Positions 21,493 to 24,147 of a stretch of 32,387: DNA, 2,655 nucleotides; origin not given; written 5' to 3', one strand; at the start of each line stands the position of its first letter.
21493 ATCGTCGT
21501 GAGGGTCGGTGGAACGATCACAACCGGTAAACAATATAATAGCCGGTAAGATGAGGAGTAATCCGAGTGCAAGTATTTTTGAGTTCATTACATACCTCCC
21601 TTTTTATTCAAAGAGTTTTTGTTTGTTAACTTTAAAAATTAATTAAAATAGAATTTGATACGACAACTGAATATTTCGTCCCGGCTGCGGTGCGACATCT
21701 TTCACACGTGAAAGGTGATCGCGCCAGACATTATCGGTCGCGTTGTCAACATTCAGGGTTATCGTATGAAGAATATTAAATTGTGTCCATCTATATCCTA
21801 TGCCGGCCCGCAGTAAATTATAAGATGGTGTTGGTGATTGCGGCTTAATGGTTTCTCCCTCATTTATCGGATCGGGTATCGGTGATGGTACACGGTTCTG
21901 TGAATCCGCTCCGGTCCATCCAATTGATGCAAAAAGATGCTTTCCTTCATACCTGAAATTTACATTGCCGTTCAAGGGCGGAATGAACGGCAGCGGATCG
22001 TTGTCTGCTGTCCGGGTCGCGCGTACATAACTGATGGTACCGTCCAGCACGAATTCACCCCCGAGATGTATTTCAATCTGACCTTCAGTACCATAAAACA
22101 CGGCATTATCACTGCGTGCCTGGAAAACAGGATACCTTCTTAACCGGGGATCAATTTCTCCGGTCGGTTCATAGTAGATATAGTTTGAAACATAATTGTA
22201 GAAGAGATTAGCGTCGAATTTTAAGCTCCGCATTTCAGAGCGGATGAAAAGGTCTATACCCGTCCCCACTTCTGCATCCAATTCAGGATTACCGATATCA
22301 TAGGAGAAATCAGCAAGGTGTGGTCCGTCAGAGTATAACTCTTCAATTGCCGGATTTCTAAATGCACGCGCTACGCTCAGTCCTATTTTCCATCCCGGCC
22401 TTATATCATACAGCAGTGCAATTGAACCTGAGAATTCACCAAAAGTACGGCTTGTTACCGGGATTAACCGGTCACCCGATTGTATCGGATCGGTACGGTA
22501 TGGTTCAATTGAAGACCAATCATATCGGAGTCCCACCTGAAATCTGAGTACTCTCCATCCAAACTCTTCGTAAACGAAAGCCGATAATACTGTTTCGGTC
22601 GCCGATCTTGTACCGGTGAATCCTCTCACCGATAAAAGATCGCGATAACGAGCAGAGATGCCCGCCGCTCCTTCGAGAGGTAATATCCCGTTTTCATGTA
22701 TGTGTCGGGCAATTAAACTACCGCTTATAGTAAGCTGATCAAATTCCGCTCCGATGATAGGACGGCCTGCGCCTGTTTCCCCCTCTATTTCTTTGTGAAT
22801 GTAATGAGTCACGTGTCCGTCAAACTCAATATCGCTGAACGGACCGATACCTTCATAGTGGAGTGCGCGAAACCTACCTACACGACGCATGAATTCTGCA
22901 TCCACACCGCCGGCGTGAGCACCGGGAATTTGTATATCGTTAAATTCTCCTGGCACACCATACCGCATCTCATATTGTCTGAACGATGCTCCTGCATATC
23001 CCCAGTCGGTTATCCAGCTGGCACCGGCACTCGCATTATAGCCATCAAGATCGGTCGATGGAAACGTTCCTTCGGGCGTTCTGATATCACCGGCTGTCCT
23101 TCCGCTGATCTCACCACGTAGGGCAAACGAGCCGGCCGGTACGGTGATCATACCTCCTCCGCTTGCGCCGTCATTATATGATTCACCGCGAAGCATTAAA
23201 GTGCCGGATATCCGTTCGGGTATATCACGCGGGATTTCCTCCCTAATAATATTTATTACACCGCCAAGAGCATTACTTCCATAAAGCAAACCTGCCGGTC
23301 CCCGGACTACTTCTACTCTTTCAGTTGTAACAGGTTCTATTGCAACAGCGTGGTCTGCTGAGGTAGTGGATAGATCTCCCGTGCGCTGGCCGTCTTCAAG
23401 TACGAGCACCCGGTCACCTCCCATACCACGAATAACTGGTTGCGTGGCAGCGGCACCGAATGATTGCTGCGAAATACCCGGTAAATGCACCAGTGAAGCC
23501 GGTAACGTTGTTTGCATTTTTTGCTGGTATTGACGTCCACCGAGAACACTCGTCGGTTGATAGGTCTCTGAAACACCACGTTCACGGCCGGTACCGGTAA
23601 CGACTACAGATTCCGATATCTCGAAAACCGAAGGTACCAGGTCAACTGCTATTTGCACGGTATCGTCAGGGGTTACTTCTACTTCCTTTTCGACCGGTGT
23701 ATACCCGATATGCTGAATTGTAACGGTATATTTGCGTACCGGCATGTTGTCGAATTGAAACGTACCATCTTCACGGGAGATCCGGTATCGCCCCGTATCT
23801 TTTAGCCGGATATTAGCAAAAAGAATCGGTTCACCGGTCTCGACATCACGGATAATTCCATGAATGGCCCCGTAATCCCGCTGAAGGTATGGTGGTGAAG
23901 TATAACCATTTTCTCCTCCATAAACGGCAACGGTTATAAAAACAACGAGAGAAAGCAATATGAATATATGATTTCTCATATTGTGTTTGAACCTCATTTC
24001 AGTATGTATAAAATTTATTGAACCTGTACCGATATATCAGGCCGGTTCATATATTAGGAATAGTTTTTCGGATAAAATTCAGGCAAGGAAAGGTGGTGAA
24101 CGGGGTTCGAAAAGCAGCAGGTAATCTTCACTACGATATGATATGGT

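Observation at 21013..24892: Four-gene TonB-dependent module with an HMA lipoprotein and two uncharacterised His-rich partners (best candidate for an undescribed system)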

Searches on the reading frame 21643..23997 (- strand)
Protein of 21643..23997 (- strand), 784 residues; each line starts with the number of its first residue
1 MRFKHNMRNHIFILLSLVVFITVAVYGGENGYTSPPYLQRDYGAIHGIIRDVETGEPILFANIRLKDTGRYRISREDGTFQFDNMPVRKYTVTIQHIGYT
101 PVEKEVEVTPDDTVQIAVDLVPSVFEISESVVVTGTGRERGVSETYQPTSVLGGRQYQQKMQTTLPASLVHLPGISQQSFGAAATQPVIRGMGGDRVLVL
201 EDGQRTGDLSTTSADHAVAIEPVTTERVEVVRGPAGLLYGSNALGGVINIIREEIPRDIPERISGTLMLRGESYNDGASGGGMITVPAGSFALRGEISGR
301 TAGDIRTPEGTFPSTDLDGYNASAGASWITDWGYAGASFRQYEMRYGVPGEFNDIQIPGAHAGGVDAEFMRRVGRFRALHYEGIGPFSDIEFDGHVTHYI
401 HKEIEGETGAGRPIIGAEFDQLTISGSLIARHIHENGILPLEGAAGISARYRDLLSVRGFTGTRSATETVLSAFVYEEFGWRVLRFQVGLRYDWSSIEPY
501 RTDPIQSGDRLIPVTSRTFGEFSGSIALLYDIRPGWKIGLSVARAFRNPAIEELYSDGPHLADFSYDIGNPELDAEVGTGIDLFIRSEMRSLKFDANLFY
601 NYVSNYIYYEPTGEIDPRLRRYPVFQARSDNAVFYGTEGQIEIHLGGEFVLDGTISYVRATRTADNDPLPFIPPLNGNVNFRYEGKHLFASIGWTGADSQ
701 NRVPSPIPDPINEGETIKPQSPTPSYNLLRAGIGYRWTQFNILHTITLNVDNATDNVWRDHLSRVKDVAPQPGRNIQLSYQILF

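Call 3: search_protein_families(library=pfam, proteins=[window:21643-23997:-], max_evalue=1)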
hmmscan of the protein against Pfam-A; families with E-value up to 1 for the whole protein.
window:21643-23997:- (784 aa): 7 families
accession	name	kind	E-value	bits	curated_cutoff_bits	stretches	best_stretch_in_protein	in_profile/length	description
PF00593.30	TonB_dep_Rec_b-barrel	-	3.9e-37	129.6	27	1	447-752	159-435/436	TonB dependent receptor-like, beta-barrel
PF07715.20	Plug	-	9.8e-21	74.7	23.9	1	143-247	3-107/107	TonB-dependent Receptor Plug Domain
PF13715.12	CarbopepD_reg_2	-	1.6e-15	57.3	32.2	1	45-132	1-88/88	CarboxypepD_reg-like domain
PF13620.12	CarboxypepD_reg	-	3.3e-14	53.4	32.3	1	45-120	2-81/82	Carboxypeptidase regulatory-like domain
PF14905.12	OMP_b-brl_3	-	9e-06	25.4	27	1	465-614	109-251/408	Outer membrane protein beta-barrel family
PF08308.17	PEGA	-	0.00064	20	20.8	1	84-122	31-69/71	PEGA domain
PF09430.16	EMC7_beta-sandw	-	0.0011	19.6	26.6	1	72-115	23-66/122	ER membrane protein complex subunit 7, beta-sandwich domain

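Call 4: search_protein_families(library=ncbifam, proteins=[window:21643-23997:-], max_evalue=1)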
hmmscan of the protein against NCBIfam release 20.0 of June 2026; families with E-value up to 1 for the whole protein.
window:21643-23997:- (784 aa): 34 families (the best 25 are shown)
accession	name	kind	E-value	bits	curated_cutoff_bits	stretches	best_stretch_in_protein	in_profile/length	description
NF038289.1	Zn_piracy_ZnuD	exception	2.3e-59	201.7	950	2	156-354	57-269/685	zinc piracy TonB-dependent receptor ZnuD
TIGR01785.1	TonB-hemin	subfamily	1.1e-50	172.9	316.85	2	465-784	360-677/677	TonB-dependent heme/hemoglobin receptor family protein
TIGR01786.1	TonB-hemlactrns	subfamily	1.8e-39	135.7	323.75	2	468-784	390-719/719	TonB-dependent hemoglobin/transferrin/lactoferrin family receptor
NF010010.0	PRK13483.1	equivalog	3.8e-22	78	927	2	127-263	32-173/660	ligand-gated channel protein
TIGR01783.1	TonB-siderophor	subfamily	1.3e-21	76.9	223.5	2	151-304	8-157/649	TonB-dependent siderophore receptor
TIGR01779.1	TonB-B12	equivalog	2.1e-21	76.1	599.7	2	128-254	28-155/614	TonB-dependent vitamin B12 receptor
TIGR01778.1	TonB-copper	equivalog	3.4e-19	69.1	472.45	2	485-768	338-612/637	TonB-dependent copper receptor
NF010038.0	PRK13513.1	equivalog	1.5e-15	56.8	942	1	128-265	35-177/659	ligand-gated channel protein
NF010011.0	PRK13484.1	equivalog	5e-14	51.5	1197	1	128-258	30-164/682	IreA family TonB-dependent siderophore receptor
NF007478.2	PRK10064.1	equivalog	5e-14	51.5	745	1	126-259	28-164/663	catecholate siderophore receptor CirA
NF007926.1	PRK10641.1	equivalog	5.8e-13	48.2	836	1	128-253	27-154/617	TonB-dependent vitamin B12 receptor BtuB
NF010048.1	PRK13524.1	subfamily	3.6e-12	45.6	493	2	185-255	99-178/744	FepA family TonB-dependent siderophore receptor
NF010012.0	PRK13486.1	equivalog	1.5e-11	43.4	924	1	123-253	20-158/696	TonB-dependent receptor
NF052345.1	S_layer_anammox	exception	5.1e-11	40.7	1400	1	38-136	1308-1408/1596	Kustd1514 family S-layer glycoprotein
NF010051.0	PRK13528.1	subfamily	6.3e-11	41.2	583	1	184-261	94-180/727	FepA family TonB-dependent siderophore receptor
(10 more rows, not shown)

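Call 26: search_solved_structures(query=window:21643-23997:-, max_evalue=0.001)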
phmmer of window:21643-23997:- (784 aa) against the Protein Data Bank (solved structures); distinct sequences matched with E-value up to 0.001: 43.
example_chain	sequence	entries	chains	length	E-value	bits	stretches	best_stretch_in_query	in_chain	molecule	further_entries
4rdr_A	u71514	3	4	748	2.6e-37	131.7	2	129-355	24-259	ZnuD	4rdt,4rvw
8the_A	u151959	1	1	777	6.8e-20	74.1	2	470-752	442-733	Heme/hemoglobin uptake outer membrane receptor PhuR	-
9gbc_A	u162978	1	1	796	6.3e-16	60.9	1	40-253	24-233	TonB-linked outer membrane receptor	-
9dhe_A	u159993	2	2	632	2.4e-14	55.7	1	129-334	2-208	TonB-dependent receptor | Outer membrane heme/hemoglobin receptor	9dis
9dir_B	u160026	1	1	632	4e-14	55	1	129-334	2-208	Outer membrane heme/hemoglobin receptor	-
3fhh_A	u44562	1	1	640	5.3e-14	54.6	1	129-334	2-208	Outer membrane heme receptor ShuA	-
2hdf_A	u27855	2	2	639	8.5e-14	53.9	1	125-264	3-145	Colicin I receptor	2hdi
9nn6_A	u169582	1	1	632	8e-13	50.7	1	131-264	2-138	Colicin I receptor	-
1nqf_A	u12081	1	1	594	3.1e-11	45.4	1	129-253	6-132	Vitamin B12 receptor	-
3rgm_A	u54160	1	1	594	6.2e-11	44.4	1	129-253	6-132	Vitamin B12 transporter BtuB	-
1nqe_A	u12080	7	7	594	7.3e-11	44.2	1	129-253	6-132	Vitamin B12 receptor | Vitamin B12 transporter btuB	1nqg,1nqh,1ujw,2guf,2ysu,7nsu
3rgn_A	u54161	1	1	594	7.3e-11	44.2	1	129-253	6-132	Vitamin B12 transporter BtuB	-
2gsk_A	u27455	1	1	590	8.4e-11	44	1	130-253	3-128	Vitamin B12 transporter btuB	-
3m8b_A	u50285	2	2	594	2.2e-10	42.6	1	130-253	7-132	Vitamin B12 transporter btuB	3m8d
6fom_A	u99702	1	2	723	3.7e-10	41.8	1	141-269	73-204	Putative copper transport outer membrane porin OprC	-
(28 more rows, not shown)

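Call 58: search_solved_structures(query=window:21643-23997:-, max_evalue=1e-30, show_alignments=1)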
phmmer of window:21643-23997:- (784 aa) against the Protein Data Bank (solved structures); distinct sequences matched with E-value up to 1e-30: 1.
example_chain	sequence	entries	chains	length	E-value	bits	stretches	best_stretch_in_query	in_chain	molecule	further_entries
4rdr_A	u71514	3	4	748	2.6e-37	131.7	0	129-355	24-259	ZnuD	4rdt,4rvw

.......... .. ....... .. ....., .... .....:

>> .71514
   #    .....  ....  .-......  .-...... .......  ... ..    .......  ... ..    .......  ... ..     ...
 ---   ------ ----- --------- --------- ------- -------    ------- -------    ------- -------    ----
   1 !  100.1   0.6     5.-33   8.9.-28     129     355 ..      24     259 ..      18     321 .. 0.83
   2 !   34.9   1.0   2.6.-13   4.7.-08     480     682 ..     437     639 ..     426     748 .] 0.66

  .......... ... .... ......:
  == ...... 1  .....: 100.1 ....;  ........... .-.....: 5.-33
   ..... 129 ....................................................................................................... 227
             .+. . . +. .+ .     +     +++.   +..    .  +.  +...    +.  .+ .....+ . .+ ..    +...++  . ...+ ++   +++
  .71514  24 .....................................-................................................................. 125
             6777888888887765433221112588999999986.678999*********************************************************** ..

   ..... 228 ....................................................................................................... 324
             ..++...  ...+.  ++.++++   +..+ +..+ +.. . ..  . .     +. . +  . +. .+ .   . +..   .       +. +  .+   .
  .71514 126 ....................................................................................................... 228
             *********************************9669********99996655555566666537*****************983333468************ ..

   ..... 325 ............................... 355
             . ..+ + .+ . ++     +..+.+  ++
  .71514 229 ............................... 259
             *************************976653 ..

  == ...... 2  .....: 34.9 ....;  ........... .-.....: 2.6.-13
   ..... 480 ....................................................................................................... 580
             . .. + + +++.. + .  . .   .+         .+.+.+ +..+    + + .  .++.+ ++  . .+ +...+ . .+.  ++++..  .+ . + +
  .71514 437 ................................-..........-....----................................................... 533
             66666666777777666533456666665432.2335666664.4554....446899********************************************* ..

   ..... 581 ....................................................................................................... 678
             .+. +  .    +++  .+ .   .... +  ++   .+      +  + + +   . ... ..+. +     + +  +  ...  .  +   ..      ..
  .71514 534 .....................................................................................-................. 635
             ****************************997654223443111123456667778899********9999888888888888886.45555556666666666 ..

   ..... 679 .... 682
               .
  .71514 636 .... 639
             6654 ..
